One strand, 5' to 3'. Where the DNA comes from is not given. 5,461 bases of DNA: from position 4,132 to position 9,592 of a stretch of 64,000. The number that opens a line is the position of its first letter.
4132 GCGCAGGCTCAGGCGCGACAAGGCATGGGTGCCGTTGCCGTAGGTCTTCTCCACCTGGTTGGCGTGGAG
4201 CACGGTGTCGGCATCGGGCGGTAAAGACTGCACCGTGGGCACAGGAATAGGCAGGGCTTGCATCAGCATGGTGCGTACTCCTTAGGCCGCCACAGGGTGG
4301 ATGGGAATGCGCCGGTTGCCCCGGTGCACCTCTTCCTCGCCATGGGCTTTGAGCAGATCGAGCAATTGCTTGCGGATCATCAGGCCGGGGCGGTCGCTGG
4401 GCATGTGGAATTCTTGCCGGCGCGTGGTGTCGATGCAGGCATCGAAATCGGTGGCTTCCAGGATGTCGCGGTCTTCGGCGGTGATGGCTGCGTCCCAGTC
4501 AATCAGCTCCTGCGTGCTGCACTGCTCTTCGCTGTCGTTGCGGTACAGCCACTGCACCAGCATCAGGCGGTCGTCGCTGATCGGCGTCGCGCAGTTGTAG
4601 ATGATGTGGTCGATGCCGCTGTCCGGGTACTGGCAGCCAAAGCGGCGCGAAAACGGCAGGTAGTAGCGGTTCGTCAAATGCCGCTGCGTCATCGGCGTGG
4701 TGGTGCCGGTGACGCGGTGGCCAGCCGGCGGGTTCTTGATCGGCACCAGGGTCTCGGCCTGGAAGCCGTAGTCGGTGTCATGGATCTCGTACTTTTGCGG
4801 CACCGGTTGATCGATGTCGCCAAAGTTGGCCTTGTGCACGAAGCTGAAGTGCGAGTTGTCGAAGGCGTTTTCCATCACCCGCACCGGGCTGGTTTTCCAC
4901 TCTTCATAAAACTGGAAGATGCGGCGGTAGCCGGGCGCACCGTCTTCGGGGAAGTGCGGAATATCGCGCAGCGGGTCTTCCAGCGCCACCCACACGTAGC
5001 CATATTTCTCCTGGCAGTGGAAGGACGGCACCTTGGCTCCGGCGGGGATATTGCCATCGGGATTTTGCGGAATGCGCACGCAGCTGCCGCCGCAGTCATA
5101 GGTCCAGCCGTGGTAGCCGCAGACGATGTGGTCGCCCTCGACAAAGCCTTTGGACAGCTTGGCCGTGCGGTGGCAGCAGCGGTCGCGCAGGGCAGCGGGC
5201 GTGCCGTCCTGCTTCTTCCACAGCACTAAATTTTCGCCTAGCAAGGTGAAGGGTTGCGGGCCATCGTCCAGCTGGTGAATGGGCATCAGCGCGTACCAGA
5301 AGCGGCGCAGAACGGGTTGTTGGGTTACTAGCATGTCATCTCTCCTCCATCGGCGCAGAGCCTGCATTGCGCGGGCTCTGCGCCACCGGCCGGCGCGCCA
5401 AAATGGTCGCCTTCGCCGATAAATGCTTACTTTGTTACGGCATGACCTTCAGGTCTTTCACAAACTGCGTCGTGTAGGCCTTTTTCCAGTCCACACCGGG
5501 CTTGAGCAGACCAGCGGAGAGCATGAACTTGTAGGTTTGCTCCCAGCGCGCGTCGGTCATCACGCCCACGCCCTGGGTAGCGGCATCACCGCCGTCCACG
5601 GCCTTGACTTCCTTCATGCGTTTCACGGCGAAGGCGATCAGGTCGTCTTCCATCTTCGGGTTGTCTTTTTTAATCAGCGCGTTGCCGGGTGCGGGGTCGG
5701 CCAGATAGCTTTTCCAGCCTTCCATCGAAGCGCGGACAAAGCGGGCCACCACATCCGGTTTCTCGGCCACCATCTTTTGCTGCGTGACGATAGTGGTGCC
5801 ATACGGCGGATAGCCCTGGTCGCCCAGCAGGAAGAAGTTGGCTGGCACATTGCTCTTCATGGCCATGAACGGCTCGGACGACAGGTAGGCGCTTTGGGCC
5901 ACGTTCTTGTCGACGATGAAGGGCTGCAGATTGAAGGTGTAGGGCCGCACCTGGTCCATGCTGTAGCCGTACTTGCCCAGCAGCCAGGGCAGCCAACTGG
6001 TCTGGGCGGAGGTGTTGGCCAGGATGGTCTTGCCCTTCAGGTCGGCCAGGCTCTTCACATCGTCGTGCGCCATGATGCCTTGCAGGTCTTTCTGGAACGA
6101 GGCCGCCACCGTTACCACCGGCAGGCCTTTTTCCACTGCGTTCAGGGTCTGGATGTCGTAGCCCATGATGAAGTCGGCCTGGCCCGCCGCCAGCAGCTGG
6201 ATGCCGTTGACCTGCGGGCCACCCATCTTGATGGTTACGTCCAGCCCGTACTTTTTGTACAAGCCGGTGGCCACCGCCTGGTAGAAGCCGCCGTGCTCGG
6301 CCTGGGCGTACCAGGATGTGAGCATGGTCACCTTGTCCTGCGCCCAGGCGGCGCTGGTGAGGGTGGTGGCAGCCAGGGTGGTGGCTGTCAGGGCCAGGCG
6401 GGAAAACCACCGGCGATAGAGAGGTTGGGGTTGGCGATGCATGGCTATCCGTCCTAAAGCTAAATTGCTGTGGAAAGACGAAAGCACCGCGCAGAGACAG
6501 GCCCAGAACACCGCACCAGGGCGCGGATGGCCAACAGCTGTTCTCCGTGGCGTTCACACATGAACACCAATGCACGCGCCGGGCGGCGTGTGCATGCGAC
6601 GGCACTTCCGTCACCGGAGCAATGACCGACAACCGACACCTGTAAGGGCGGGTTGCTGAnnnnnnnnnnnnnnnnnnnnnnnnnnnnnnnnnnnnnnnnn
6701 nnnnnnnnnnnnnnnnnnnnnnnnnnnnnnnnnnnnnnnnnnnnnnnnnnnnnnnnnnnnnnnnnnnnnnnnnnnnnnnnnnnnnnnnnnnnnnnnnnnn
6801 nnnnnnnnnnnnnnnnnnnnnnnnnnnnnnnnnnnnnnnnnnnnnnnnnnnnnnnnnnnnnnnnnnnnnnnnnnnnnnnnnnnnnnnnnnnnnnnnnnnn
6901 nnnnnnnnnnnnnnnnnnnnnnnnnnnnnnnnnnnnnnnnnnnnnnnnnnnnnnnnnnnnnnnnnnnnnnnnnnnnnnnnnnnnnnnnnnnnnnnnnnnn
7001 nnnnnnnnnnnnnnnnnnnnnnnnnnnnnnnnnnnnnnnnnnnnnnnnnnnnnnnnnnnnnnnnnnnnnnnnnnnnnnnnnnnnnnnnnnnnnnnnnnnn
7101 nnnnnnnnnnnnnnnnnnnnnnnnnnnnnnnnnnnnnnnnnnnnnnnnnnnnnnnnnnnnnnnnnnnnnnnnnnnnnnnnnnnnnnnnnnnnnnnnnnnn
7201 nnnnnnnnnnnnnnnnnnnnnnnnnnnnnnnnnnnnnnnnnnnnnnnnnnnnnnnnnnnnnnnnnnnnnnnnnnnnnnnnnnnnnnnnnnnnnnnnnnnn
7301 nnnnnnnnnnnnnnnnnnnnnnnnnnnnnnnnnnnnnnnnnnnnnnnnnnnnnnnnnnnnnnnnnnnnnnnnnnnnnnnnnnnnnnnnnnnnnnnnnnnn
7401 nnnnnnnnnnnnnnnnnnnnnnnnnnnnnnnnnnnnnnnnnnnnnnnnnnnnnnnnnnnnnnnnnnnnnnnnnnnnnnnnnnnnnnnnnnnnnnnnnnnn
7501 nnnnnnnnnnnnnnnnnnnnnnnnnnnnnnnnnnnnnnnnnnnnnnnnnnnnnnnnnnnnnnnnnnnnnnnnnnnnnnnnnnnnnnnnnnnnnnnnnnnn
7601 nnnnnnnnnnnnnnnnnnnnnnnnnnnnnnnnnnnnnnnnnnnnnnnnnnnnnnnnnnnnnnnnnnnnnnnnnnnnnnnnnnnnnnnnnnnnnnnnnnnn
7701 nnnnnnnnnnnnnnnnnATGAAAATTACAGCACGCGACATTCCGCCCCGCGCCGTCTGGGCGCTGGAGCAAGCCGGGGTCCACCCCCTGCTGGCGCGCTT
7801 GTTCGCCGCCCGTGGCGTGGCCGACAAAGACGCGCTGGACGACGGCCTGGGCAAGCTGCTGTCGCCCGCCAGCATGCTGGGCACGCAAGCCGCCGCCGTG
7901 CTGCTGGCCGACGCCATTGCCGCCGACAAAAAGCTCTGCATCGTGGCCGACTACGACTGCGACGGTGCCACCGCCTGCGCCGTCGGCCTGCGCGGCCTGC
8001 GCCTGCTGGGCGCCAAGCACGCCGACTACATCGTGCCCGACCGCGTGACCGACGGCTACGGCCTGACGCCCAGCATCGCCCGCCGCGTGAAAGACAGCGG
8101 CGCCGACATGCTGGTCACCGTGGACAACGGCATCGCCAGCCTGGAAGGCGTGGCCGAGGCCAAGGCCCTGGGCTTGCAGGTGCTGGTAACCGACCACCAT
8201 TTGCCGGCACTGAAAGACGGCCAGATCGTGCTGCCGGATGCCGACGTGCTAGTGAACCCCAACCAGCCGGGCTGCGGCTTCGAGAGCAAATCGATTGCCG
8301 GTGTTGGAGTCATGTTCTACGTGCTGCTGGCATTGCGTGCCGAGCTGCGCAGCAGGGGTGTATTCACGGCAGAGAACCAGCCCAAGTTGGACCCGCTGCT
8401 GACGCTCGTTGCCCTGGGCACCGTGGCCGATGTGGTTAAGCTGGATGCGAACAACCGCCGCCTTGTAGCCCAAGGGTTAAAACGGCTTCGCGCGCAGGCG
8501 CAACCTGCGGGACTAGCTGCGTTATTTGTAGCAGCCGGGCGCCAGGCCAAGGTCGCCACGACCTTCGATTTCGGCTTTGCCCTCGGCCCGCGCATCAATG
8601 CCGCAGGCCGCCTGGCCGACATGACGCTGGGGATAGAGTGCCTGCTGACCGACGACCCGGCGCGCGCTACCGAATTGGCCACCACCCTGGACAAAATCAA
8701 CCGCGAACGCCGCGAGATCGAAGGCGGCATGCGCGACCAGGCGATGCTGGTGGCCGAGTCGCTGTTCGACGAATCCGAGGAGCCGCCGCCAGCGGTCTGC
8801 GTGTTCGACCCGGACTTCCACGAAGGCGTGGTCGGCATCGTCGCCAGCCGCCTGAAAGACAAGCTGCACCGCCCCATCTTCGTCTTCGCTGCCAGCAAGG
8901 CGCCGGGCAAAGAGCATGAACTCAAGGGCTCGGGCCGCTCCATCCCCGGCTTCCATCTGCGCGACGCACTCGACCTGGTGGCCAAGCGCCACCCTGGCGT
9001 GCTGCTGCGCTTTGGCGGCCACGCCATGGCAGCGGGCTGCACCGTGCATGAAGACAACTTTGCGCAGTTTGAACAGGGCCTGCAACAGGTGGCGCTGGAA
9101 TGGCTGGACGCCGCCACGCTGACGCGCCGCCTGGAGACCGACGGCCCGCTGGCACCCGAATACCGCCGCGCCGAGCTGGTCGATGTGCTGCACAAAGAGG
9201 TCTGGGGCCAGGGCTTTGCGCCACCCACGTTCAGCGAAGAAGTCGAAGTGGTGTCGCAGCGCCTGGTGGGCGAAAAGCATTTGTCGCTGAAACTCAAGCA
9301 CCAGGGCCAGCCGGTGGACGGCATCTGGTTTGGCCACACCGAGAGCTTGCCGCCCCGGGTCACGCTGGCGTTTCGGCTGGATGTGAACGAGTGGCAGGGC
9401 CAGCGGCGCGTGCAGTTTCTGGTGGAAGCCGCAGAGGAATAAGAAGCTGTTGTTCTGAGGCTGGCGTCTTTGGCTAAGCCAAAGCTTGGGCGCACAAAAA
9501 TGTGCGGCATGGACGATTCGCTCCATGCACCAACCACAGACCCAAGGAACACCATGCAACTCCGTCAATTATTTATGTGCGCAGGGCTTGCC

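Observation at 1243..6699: Xanthine riboswitch under a sigma54 promoter controlling an uncharacterised purine-oxidation operon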

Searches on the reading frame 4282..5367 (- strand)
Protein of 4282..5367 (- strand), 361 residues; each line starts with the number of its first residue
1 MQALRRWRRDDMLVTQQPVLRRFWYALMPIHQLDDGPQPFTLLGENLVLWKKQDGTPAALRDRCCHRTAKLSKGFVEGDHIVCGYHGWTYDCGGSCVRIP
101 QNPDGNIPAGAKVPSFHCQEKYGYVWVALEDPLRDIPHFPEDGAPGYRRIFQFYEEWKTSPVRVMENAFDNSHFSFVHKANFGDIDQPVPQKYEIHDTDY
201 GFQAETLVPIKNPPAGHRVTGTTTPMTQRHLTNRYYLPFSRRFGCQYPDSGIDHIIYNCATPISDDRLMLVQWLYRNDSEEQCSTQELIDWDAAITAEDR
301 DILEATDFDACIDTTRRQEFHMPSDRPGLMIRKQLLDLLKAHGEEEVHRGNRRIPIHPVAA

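Call 8: search_protein_families(library=pfam, proteins=[window:4282-5367:-])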
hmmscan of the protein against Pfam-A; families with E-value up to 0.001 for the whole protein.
window:4282-5367:- (361 aa): 3 families
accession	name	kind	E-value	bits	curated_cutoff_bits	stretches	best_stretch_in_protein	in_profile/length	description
PF00355.32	Rieske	-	9.1e-23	80.4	20.3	1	24-104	2-83/88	Rieske [2Fe-2S] domain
PF19112.6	VanA_C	-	1.2e-16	61.8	23.5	1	157-340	1-192/193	Vanillate O-demethylase oxygenase C-terminal domain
PF19298.5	KshA_C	-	6.9e-05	23.5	23.3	1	134-280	14-149/207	3-Ketosteroid 9alpha-hydroxylase C-terminal domain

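Call 9: search_protein_families(library=ncbifam, proteins=[window:4282-5367:-])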
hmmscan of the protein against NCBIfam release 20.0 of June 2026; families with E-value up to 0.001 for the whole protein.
window:4282-5367:- (361 aa): 7 families
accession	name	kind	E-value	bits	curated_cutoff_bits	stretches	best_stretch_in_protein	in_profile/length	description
NF052579.1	BetMthstMoxSdmAMthl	equivalog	4.4e-21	75.2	600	1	22-173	16-174/351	4beta-methylsterol monooxygenase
NF042946.1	3PPDioc_HcaE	equivalog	2e-06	27.1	830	1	19-103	34-121/450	3-phenylpropionate/cinnamic acid dioxygenase subunit alpha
NF041683.1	ant_diox_AndAb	equivalog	1.1e-05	25.6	150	1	26-87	4-65/100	anthranilate 1,2-dioxygenase ferredoxin subunit AndAb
NF058607.1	GlBtMonoOxGbcA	equivalog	4e-05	22.2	670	1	46-139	80-175/420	glycine betaine monooxygenase oxygenase subunit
NF041684.1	ant_diox_AndAc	equivalog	6.5e-05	21.7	750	1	44-100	68-126/418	anthranilate 1,2-dioxygenase large subunit AndAc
NF007422.0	PRK09965.1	equivalog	0.00022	21.2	113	1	54-91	32-69/106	bifunctional 3-phenylpropionate/cinnamic acid dioxygenase ferredoxin subunit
TIGR03229.1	benzo_1_2_benA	equivalog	0.00069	18.6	780.95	0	47-109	64-127/433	benzoate 1,2-dioxygenase large subunit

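Call 56: search_solved_structures(query=window:4282-5367:-, max_evalue=0.00001)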
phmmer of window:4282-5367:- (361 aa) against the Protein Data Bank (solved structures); distinct sequences matched with E-value up to 0.00001: 26.
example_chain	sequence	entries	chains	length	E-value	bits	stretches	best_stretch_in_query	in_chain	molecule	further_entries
6wnc_A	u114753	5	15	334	5.4e-42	147.5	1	16-339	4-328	SxtDIOX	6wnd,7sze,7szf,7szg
6wn3_A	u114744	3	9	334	1.5e-40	142.7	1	18-338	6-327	SxtT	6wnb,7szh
6icp_A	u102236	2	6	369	5e-37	131.1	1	16-345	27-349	Methylxanthine N1-demethylase NdmA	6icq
6ick_A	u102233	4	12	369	5.5e-37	131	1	16-345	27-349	Methylxanthine N1-demethylase NdmA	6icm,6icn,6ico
6icl_A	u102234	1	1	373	8.4e-30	107.3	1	14-304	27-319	Methylxanthine N3-demethylase NdmB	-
7qwt_A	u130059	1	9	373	9.1e-24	87.5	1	19-190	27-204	Rieske (2Fe-2S) domain protein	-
3gb4_A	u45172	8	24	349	1.4e-22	83.6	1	20-182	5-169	DdmC | Dicamba O-demethylase, oxygenase component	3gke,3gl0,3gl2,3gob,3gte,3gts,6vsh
9ina_A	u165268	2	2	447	1.2e-16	64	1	19-182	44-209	Rieske (2Fe-2S) domain protein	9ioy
7fhr_A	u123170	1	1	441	6.1e-14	55.1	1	19-178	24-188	Putative Phthalate 4,5-dioxygenase, subunit alpha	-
4nbg_A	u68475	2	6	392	2.7e-13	53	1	20-181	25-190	Terminal oxygenase component of carbazole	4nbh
4nb8_A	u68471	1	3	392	2.7e-13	53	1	20-181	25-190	Terminal oxygenase component of carbazole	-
4nb9_A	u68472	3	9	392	2.7e-13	53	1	20-181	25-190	Terminal oxygenase component of carbazole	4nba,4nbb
1ww9_A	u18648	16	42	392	2.7e-13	53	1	20-181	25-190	terminal oxygenase component of carbazole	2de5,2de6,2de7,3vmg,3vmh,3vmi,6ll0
4nbf_A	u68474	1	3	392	2.7e-13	53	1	20-181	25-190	Terminal oxygenase component of carbazole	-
4nbc_A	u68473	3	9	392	2.7e-13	53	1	20-181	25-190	Terminal oxygenase component of carbazole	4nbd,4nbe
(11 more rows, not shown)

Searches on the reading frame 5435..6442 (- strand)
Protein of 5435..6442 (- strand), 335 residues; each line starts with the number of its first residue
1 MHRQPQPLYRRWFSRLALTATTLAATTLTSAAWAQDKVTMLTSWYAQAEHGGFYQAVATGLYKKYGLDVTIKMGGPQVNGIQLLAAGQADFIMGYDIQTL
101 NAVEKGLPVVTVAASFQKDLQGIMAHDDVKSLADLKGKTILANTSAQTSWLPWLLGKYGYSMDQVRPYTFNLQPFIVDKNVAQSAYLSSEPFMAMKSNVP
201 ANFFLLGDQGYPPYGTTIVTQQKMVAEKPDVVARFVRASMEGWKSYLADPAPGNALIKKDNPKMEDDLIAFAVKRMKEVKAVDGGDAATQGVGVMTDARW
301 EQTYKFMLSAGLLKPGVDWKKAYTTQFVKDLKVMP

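Call 8: search_protein_families(library=pfam, proteins=[window:5435-6442:-])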
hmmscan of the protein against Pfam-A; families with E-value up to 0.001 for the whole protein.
window:5435-6442:- (335 aa): 2 families
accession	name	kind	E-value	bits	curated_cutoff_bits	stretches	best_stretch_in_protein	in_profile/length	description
PF09084.16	NMT1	-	3.9e-38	131.9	20.5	1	48-251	2-214/216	NMT1/THI5 like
PF12974.12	Phosphonate-bd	-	2e-05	24.5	27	1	53-149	15-117/242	ABC transporter, phosphonate, periplasmic substrate-binding protein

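Call 9: search_protein_families(library=ncbifam, proteins=[window:5435-6442:-])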
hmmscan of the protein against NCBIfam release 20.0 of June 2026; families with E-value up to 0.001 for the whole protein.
window:5435-6442:- (335 aa): 2 families
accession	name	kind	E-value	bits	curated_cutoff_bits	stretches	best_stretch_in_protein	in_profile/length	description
TIGR01728.1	SsuA_fam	subfamily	1.5e-14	53.9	163.5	1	64-329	25-290/290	aliphatic sulfonate ABC transporter substrate-binding protein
NF040735.1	SBP_SaoX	equivalog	8.4e-08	31.7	300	1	57-153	22-115/330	ABC transporter substrate-binding subunit SaoX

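Call 57: search_solved_structures(query=window:5435-6442:-, max_evalue=0.00001)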
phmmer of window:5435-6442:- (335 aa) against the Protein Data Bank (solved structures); distinct sequences matched with E-value up to 0.00001: 6.
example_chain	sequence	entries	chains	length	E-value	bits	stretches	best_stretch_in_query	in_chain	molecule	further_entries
4nmy_A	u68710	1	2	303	5.1e-16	62.3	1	35-328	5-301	ABC-type transport system, extracellular solute-binding protein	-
3ix1_A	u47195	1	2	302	2.9e-15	59.8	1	36-257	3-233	N-formyl-4-amino-5-aminomethyl-2-methylpyrimidine binding protein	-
4h6d_F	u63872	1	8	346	2e-07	34.1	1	35-140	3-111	Pyrimidine precursor biosynthesis enzyme THI5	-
4esx_A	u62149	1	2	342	1e-06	31.7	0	35-139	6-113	Pyrimidine biosynthesis enzyme THI13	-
4h65_A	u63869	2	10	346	1e-06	31.7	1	35-139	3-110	Pyrimidine precursor biosynthesis enzyme THI5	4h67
4esw_A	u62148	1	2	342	1.9e-06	30.8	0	35-139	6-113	Pyrimidine biosynthesis enzyme THI13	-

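Call 61: find_encoding_contigs(protein=window:5435-6442:-, flank=10000, max_places=4)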
Protein window:5435-6442:- (335 aa): 5 contigs read that carry it; 4 places shown.
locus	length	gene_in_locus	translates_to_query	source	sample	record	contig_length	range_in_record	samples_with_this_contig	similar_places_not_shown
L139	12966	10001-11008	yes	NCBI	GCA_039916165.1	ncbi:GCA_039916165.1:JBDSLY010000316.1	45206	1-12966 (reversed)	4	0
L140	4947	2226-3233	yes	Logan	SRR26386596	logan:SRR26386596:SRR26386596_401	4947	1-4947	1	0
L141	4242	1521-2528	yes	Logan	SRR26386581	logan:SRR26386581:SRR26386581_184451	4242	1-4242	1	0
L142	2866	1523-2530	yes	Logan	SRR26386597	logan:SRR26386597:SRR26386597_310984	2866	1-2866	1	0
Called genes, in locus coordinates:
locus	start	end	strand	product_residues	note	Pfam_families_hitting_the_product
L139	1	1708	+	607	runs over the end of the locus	PF00672:HAMP, PF00015:MCPsignal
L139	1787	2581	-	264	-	PF09339:HTH_IclR, PF01614:IclR_C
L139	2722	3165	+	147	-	PF01220:DHquinase_II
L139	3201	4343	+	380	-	PF13433:Peripla_BP_5, PF13458:Peripla_BP_6, PF01094:ANF_receptor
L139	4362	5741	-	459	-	PF26769:HAMP_PhoQ (faint), PF00512:HisKA, PF13581:HATPase_c_2 (faint), PF02518:HATPase_c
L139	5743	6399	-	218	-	PF00072:Response_reg, PF00486:Trans_reg_C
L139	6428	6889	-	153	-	-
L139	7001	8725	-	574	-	PF01368:DHH, PF02272:DHHA1, PF17768:RecJ_OB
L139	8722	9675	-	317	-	-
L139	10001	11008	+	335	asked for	PF12974:Phosphonate-bd (faint), PF09084:NMT1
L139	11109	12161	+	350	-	PF00355:Rieske, PF19112:VanA_C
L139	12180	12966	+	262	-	PF00005:ABC_tran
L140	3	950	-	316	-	?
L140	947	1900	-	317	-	-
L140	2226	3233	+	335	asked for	PF12974:Phosphonate-bd (faint), PF09084:NMT1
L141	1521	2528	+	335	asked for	PF12974:Phosphonate-bd (faint), PF09084:NMT1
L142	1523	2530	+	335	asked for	PF12974:Phosphonate-bd (faint), PF09084:NMT1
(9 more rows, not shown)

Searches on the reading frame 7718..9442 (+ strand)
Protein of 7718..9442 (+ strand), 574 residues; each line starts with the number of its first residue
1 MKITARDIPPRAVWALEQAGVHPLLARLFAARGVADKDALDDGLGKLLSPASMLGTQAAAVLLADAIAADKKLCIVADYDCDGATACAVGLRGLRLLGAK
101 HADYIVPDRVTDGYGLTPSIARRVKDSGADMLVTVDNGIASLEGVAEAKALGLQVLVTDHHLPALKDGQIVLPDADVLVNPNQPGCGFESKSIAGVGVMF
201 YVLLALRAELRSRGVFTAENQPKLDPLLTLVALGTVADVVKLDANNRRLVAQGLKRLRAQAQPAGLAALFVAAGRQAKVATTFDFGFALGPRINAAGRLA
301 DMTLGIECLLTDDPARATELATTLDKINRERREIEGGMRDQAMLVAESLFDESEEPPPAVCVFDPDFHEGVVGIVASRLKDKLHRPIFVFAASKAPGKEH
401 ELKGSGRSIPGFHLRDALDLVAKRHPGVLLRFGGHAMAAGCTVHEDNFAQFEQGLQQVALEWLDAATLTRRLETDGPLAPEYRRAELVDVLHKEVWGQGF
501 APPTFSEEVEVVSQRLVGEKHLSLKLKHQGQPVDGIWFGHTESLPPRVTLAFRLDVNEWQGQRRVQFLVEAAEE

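Call 54: search_protein_families(library=pfam, proteins=[window:7718-9442:+])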
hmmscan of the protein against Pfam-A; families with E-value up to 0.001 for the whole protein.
window:7718-9442:+ (574 aa): 3 families
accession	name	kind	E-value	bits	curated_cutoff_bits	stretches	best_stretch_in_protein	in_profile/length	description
PF01368.27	DHH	-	1.1e-20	74.7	28.1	1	72-235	1-125/125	DHH family, N-terminal domain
PF17768.7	RecJ_OB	-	3.8e-20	72.4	27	1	474-570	1-106/107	RecJ OB domain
PF02272.25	DHHA1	-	3.6e-17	63.1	25.9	1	361-458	7-99/102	DHHA1 domain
